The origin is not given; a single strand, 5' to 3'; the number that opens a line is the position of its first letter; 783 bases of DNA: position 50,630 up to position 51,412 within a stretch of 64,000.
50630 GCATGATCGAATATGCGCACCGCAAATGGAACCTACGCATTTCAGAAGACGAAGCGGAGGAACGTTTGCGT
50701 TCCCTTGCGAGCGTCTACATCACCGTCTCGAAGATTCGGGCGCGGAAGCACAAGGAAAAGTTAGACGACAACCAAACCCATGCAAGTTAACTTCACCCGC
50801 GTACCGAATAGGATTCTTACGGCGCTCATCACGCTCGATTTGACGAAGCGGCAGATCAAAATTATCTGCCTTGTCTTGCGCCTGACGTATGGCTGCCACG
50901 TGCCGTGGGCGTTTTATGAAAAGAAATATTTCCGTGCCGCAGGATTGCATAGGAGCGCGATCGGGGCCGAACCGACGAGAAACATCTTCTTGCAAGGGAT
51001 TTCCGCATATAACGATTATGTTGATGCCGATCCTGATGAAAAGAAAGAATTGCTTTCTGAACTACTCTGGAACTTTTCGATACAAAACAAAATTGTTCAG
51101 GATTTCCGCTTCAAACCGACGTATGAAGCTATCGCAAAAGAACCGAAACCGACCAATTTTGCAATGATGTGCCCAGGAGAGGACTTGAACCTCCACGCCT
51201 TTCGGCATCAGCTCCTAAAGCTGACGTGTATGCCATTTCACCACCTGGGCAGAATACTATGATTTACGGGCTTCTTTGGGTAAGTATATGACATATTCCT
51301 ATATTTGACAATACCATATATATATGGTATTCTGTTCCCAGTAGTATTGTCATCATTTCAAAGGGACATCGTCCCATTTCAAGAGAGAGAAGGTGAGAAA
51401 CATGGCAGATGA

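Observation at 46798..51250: Candidate integrated element between a Xer-type recombinase gene and the 3' end of tRNA-Leu(TAG)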

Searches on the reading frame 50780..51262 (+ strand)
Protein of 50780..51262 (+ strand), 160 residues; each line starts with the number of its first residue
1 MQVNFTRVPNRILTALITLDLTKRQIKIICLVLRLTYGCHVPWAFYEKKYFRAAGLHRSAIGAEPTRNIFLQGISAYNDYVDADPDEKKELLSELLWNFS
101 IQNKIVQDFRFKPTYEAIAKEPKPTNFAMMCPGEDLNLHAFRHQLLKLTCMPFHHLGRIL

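Call 6: search_protein_families(library=pfam, proteins=[window:50780-51262:+], max_evalue=0.1)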
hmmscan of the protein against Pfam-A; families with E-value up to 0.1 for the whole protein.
window:50780-51262:+ (160 aa): 1 family
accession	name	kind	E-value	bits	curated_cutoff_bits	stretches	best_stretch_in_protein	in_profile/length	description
PF04492.19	Phage_rep_O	-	3.3e-09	37.6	28.7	1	4-61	8-66/95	Bacteriophage replication protein O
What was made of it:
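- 50780..50968 (+): Truncated RepO-like gene: residues 1-63 of a 174-aa protein. Pfam Phage_rep_O 3.3e-9 (call 6).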

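Call 14: search_protein_families(library=phrogs, proteins=[window:50780-51262:+], max_evalue=0.01)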
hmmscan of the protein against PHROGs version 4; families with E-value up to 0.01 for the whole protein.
window:50780-51262:+ (160 aa): 4 families
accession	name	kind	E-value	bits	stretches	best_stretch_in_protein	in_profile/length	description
phrog_16826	-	DNA, RNA and nucleotide metabolism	6.4e-09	36.5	1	5-62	11-69/341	DnaD-like helicase loader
phrog_2365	-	DNA, RNA and nucleotide metabolism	1.1e-06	29.9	1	5-38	29-62/232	replication initiation O-like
phrog_277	-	DNA, RNA and nucleotide metabolism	3e-05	24.4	1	5-38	29-62/318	replication initiation O-like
phrog_678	-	DNA, RNA and nucleotide metabolism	0.00011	22.9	1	4-38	31-65/346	replication initiation O-like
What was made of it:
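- On Tyrosine-integrase tRNA genomic island: No tyrosine recombinase lies in 46803-51168 (calls 6, 14). xer is outside the block and is conserved at empty sites.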

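Call 22: find_related_loci(query=window:50780-51168:+, collection=viral_contigs, flank=10000)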
Query window:50780-51168:+ (129 aa) in viral_contigs; peptide patterns used: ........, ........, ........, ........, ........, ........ (x = any residue, [..] = any of these).
2 stretches matched a pattern, but none encodes a relative of the query by tblastn (E <= 1e-3).

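Call 26: find_homologous_proteins(query=window:50780-51168:+, max_evalue=0.001)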
Query window:50780-51168:+ (129 aa): 26 proteins with E <= 0.001 among 42 candidates.
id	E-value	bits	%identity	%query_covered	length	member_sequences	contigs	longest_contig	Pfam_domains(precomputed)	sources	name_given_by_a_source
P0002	3.1e-81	288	100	100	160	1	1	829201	PF04492.20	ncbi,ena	-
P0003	2.1e-32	130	94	50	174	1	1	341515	PF04492.20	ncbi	-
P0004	2.8e-32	129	72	71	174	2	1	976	PF04492.20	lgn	-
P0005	3.9e-32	129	83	56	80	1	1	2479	-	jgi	jgi:hypothetical protein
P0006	6.3e-32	128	72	71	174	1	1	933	PF04492.20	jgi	jgi:phage replication O-like protein O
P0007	9.8e-32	128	95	50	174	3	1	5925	PF04492.20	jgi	jgi:phage replication O-like protein O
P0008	7.9e-31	125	71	71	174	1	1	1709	PF04492.20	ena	-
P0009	8.9e-31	124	94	50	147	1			PF04492.20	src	-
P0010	1.5e-30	124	92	50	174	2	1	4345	PF04492.20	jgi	jgi:phage replication O-like protein O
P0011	2.1e-30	123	58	78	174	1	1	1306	PF04492.20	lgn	-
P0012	2.8e-30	123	91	50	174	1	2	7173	PF04492.20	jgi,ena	jgi:phage replication O-like protein O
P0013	4.2e-30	122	92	50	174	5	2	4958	PF04492.20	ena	-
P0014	2.8e-27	113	52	78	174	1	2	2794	PF04492.20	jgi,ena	-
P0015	5.3e-27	112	77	51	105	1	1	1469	-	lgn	-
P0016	6.0e-27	112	52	78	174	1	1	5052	PF04492.20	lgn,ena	-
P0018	1.1e-26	111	52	78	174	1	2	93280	PF04492.20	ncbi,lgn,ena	-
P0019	1.4e-26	111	52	78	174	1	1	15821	PF04492.20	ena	-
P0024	1.6e-23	101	72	50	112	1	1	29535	-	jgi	jgi:hypothetical protein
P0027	3.7e-13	68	82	34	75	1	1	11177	-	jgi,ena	-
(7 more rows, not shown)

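Call 28: find_encoding_contigs(protein=P0003, flank=10000, max_places=6)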
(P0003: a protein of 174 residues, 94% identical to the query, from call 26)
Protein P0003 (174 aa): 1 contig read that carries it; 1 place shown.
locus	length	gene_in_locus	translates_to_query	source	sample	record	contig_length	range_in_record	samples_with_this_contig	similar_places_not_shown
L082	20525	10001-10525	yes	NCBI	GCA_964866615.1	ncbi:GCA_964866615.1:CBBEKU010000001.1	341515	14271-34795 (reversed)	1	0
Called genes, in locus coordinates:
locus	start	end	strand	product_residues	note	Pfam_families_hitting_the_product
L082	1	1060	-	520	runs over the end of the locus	PF00004:AAA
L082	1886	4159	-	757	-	PF22745:Nlig-Ia, PF01653:DNA_ligase_aden, PF03120:OB_DNA_ligase, PF14520:HHH_5 (weak), PF12826:HHH_2 (weak), PF00533:BRCT, PF12738:PTCB-BRCT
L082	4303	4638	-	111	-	-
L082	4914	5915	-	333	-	PF01933:CofD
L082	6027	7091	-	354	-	-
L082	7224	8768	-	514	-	-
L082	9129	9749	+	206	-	-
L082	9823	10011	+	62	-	-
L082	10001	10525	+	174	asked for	PF04492:Phage_rep_O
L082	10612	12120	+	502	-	PF00239:Resolvase, PF07508:Recombinase, PF13408:Zn_ribbon_recom (weak)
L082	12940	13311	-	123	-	PF02033:RBFA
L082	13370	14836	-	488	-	PF00009:GTP_EFTU, PF00071:Ras (weak), PF01926:MMR_HSR1, PF22042:EF-G_D2, PF11987:IF-2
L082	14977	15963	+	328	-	PF01636:APH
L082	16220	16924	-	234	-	-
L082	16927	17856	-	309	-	PF03724:META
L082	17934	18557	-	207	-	PF04832:SOUL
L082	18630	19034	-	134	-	PF02469:Fasciclin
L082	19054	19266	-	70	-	PF04070:DUF378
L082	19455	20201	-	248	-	PF13489:Methyltransf_23, PF13649:Methyltransf_25, PF13847:Methyltransf_31, PF08241:Methyltransf_11 (weak), PF08242:Methyltransf_12 (weak)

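Call 29: find_encoding_contigs(protein=P0018, flank=10000, max_places=6)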
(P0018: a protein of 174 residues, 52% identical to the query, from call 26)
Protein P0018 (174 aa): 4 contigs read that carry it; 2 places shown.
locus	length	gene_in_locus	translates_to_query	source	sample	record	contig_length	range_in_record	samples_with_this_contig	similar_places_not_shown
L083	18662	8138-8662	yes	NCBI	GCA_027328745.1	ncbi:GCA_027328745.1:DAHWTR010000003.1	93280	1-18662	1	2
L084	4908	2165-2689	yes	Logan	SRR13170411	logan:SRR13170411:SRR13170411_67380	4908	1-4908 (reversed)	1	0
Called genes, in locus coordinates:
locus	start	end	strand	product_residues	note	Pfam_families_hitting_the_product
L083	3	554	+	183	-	?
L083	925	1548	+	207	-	-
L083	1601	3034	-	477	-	PF01943:Polysacc_synt, PF13440:Polysacc_synt_3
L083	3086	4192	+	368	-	PF00768:Peptidase_S11, PF13354:Beta-lactamase2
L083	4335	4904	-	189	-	PF03703:bPH_2 (weak)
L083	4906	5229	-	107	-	-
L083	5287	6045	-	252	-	PF12158:DUF3592 (weak)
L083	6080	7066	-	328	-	-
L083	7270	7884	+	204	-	-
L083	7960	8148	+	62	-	-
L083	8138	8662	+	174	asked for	PF04492:Phage_rep_O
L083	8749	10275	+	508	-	PF00239:Resolvase, PF07508:Recombinase, PF13408:Zn_ribbon_recom (weak)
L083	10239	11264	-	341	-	PF05496:RuvB_N, PF13191:AAA_16 (faint), PF00004:AAA, PF07728:AAA_5, PF17864:AAA_lid_4, PF05491:WHD_RuvB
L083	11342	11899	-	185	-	PF00265:TK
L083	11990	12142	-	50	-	PF03779:SPW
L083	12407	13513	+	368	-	PF01926:MMR_HSR1, PF02421:FeoB_N (weak), PF06071:YchF-GTPase_C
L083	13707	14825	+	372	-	-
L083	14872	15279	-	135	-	PF04480:DUF559, PF18741:MTES_1575 (weak)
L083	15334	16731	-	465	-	PF01170:UPF0020, PF13847:Methyltransf_31 (weak)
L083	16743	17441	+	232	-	-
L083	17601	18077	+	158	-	PF01250:Ribosomal_S6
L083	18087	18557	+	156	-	PF00436:SSB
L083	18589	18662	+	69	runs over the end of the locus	PF01084:Ribosomal_S18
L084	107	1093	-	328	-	-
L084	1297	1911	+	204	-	-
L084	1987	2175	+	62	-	-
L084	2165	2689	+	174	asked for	PF04492:Phage_rep_O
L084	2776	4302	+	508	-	PF00239:Resolvase, PF07508:Recombinase, PF13408:Zn_ribbon_recom (weak)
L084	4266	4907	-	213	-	?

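Call 39: find_related_loci(query=L082:10612-12117:+, collection=viral_contigs, flank=10000)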
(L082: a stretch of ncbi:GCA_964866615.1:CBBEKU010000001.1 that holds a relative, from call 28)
Query L082:10612-12117:+ (502 aa) in viral_contigs; peptide patterns used: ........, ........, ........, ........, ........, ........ (x = any residue, [..] = any of these).
24 stretches matched a pattern; 1 encode a relative of the query (tblastn E <= 1e-3); 1 distinct loci.
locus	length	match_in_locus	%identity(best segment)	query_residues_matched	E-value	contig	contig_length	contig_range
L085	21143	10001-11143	24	6-386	7e-14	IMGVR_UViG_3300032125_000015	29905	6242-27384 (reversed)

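Call 41: find_related_loci(query=A1, collection=metagenome_contigs, flank=9000)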
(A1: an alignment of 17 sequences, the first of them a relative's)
Query A1 (174 aa) in metagenome_contigs; peptide patterns used: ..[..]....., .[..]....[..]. (x = any residue, [..] = any of these).
373 stretches matched a pattern; 9 encode a relative of the query (tblastn E <= 1e-3); 9 distinct loci.
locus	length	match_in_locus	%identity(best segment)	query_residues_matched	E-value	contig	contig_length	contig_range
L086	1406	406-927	90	1-174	3e-107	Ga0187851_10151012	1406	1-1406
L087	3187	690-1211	79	1-174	2e-89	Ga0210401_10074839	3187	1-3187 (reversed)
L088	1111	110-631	76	1-174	1e-91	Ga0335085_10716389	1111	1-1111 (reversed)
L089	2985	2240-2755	76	1-172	6e-85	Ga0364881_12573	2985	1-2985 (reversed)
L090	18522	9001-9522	71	1-174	2e-80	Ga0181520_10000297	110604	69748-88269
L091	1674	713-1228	73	1-172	3e-82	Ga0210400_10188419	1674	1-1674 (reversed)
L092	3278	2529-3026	68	1-166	6e-78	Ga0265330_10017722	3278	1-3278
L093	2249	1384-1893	62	1-170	3e-70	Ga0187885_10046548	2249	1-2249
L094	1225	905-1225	68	5-111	8e-52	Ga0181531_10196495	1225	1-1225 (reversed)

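Call 42: find_encoding_contigs(protein=P0019, flank=10000, max_places=4)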
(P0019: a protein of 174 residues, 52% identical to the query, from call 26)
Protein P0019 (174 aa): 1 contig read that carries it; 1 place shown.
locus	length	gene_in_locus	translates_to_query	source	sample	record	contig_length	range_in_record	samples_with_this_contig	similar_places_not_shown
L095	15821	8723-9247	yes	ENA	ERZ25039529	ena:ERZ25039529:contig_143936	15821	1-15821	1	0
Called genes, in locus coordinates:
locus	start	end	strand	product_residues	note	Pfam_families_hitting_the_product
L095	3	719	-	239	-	?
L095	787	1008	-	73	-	PF01936:NYN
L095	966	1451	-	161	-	PF01936:NYN (weak)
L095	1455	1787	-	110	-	PF00312:Ribosomal_S15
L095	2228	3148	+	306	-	PF02899:Phage_int_SAM_1, PF13495:Phage_int_SAM_4 (faint), PF00589:Phage_integrase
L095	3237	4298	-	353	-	PF14378:PAP2_3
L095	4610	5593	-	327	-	-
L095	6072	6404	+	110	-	-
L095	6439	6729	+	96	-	-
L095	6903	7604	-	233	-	-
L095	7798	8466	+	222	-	-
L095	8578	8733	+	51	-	-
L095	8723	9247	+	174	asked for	PF04492:Phage_rep_O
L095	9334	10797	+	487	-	PF00239:Resolvase, PF07508:Recombinase, PF13408:Zn_ribbon_recom (weak)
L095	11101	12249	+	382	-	PF01145:Band_7 (weak)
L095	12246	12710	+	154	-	-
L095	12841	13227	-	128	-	PF18895:T4SS_pilin (weak)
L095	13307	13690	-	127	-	PF18895:T4SS_pilin (weak)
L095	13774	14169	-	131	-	PF18895:T4SS_pilin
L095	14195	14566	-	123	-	PF18895:T4SS_pilin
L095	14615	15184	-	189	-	-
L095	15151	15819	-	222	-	?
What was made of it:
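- Closest known: Large-serine-recombinase. Same: The recombinase has the Resolvase + Recombinase + zinc-ribbon architecture (calls 28, 29, 42).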

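Call 43: find_encoding_contigs(protein=P0024, flank=10000, max_places=4)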
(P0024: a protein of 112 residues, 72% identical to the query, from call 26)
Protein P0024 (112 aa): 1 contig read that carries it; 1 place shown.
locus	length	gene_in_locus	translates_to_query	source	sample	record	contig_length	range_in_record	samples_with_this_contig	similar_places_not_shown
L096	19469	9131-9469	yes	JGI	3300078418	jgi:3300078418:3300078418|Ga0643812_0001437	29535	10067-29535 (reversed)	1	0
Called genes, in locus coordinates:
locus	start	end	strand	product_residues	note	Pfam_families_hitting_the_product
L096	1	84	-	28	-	?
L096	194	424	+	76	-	-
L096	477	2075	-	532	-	PF00009:GTP_EFTU, PF01926:MMR_HSR1, PF22042:EF-G_D2, PF11987:IF-2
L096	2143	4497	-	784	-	PF00753:Lactamase_B, PF00581:Rhodanese, PF00266:Aminotran_5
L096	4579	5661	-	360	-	PF00872:Transposase_mut, PF10551:MULE (faint)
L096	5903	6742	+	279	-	PF01936:NYN (weak)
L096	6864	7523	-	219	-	-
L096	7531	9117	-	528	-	-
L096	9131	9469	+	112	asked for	-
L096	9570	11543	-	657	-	PF00171:Aldedh, PF01909:NTP_transf_2, PF18765:Polbeta (weak)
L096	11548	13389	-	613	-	PF03485:Arg_tRNA_synt_N (weak), PF00750:tRNA-synt_1d, PF05746:DALR_1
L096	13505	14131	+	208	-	-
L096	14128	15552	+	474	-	-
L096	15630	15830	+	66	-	-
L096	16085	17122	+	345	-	PF02016:Peptidase_S66, PF17676:Peptidase_S66C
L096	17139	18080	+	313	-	PF00962:A_deaminase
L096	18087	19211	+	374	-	PF01636:APH (faint)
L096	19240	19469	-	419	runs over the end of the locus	PF00293:NUDIX, PF01909:NTP_transf_2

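Call 44: find_encoding_contigs(protein=P0027, flank=10000, max_places=4)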
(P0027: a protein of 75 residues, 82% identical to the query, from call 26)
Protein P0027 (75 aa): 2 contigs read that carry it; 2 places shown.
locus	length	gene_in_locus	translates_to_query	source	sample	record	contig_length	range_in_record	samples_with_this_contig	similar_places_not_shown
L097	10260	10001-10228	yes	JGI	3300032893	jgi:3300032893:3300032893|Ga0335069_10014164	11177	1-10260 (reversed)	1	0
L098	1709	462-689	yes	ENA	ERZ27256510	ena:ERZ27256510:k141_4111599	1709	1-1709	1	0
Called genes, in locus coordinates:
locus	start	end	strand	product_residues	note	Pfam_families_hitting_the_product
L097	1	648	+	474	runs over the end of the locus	PF01406:tRNA-synt_1e, PF01921:tRNA-synt_1f (faint), PF09334:tRNA-synt_1g (weak), PF00133:tRNA-synt_1 (weak)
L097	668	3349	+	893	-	PF00772:DnaB, PF03796:DnaB_C, PF13481:AAA_25, PF14890:Intein_splicing, PF14528:LAGLIDADG_3, PF03796:DnaB_C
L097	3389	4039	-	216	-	-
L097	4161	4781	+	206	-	PF21176:RecR_HhH, PF13662:Toprim_4 (weak), PF21175:RecR_C (weak)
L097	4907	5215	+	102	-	PF00076:RRM_1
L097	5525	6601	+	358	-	PF02646:RmuC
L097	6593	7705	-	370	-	-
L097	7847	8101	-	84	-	-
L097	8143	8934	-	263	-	PF12760:Zn_ribbon_IS1595, PF12762:DDE_Tnp_IS1595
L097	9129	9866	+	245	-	-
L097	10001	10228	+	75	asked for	-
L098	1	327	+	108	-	?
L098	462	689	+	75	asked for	-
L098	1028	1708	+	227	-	?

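Call 50: search_protein_families(library=pfam, proteins=[L096:6864-7523:-, L096:7531-9117:-, L082:7224-8768:-, L082:6027-7091:-, L083:6080-7066:-, L083:5287-6045:-, L095:4610-5593:-, L095:6903-7604:-, L090:6698-7837:+, L095:6072-6404:+], max_evalue=0.05)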
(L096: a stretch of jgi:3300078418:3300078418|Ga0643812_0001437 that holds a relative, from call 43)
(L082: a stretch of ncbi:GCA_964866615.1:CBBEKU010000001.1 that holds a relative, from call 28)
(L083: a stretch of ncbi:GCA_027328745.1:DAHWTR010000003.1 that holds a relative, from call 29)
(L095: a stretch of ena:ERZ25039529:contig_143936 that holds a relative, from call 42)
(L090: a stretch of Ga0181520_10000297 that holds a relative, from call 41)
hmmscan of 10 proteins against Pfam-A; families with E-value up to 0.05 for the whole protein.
L096:6864-7523:- (219 aa): 0 families

L096:7531-9117:- (528 aa): 0 families

L082:7224-8768:- (514 aa): 0 families

L082:6027-7091:- (354 aa): 0 families

L083:6080-7066:- (328 aa): 0 families

L083:5287-6045:- (252 aa): 1 family
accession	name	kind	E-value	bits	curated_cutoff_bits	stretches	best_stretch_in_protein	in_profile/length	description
PF12158.14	DUF3592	-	8.7e-07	30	25.3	1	91-159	2-75/84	Domain of unknown function (DUF3592)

L095:4610-5593:- (327 aa): 1 family
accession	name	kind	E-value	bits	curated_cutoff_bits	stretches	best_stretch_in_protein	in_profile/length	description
PF13249.12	SQHop_cyclase_N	-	0.002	17.8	26.2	1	87-134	44-93/291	Squalene-hopene cyclase N-terminal domain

L095:6903-7604:- (233 aa): 0 families

L090:6698-7837:+ (379 aa): 0 families

L095:6072-6404:+ (110 aa): 1 family
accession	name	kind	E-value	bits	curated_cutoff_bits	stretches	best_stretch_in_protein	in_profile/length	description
PF07219.19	HemY_N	-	0.012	16.2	31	0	4-46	14-56/107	HemY protein N-terminus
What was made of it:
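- On Prophage or inovirus: Neither the block's proteins nor the sibling cargo proteins gave any Pfam hit to a capsid, coat, morphogenesis or packaging family, and PHROGs found none among the block's proteins (calls 6, 14, 50).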

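Call 51: search_protein_families(library=padloc, proteins=[L096:6864-7523:-, L096:7531-9117:-, L082:7224-8768:-, L082:6027-7091:-, L090:6698-7837:+], max_evalue=0.05)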
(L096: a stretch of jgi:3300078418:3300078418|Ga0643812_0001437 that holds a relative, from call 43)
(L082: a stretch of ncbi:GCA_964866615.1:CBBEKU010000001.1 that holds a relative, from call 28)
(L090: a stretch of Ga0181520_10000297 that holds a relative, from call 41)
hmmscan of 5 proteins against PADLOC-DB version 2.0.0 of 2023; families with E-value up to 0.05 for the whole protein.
L096:6864-7523:- (219 aa): 0 families

L096:7531-9117:- (528 aa): 0 families

L082:7224-8768:- (514 aa): 0 families

L082:6027-7091:- (354 aa): 0 families

L090:6698-7837:+ (379 aa): 0 families
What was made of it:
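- Tried and rejected: Pfam and PADLOC on sibling cargo gave nothing meaningful (calls 14, 50, 51).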

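Call 78: search_dna_similar(query=L090:9613-11088:+, collection=phages, mode=protein, max_rows=8)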
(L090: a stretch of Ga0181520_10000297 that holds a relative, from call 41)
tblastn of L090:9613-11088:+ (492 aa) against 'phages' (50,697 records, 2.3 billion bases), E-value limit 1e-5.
Records with a match: 451; places in all: 455; records where one place covers at least 80% of the query: 67.
Best place of each record, by identity: <60% 451.
By first word of the organism name: Streptococcus 100; Bacteriophage 51; Arthrobacter 50; Mycobacterium 36; Gordonia 36; Staphylococcus 33; Bacillus 18; Clostridium 12; Streptomyces 11; Faecalibacterium 10; and 41 more.
By host as written in the record: - 72; Arthrobacter globiformis B-2979 32; Mycobacterium smegmatis mc2 155 28; Gordonia terrae 3612 28; Staphylococcus epidermidis 9; Faecalibacterium prausnitzii 8; Brevibacillus laterosporus 7; Arthrobacter atrocyaneus NRRL B-2883 5; and 190 more.
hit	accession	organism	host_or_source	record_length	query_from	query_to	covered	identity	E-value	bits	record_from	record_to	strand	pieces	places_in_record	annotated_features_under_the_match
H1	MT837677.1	Bacteriophage sp.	human fecal samples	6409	1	409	83%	29.0%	1e-38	156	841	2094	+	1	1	record has no annotation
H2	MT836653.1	Bacteriophage sp.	human fecal samples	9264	4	469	95%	25.1%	4e-28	124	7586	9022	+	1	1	record has no annotation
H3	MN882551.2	Butyrivibrio virus Arian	Butyrivibrio fibrisolvens DSM 3071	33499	5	462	93%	24.3%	7e-13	77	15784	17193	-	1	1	hypothetical protein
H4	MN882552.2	Butyrivibrio virus Bo-Finn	Butyrivibrio fibrisolvens DSM 3071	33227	5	470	95%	23.6%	8e-14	81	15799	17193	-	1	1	hypothetical protein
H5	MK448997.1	Streptococcus phage Javan630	Streptococcus uberis C8329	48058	1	468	95%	23.4%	8e-10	68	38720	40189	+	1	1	integrase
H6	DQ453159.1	Geobacillus virus E2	Geobacillus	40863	1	462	94%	23.7%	5e-21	102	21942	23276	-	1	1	putative recombinase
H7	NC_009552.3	Geobacillus virus E2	Geobacillus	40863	1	462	94%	23.7%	5e-21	102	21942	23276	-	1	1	integrase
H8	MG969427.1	Anoxybacillus phage A403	Anoxybacillus caldiproteolyticus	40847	1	448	91%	24.3%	8e-24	111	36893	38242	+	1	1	site-specific recombinase for integration and excision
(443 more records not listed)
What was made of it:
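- Closest known: Large-serine-recombinase. Different: The LSR is at most 29% identical to any LSR in GenBank phage records (call 78).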
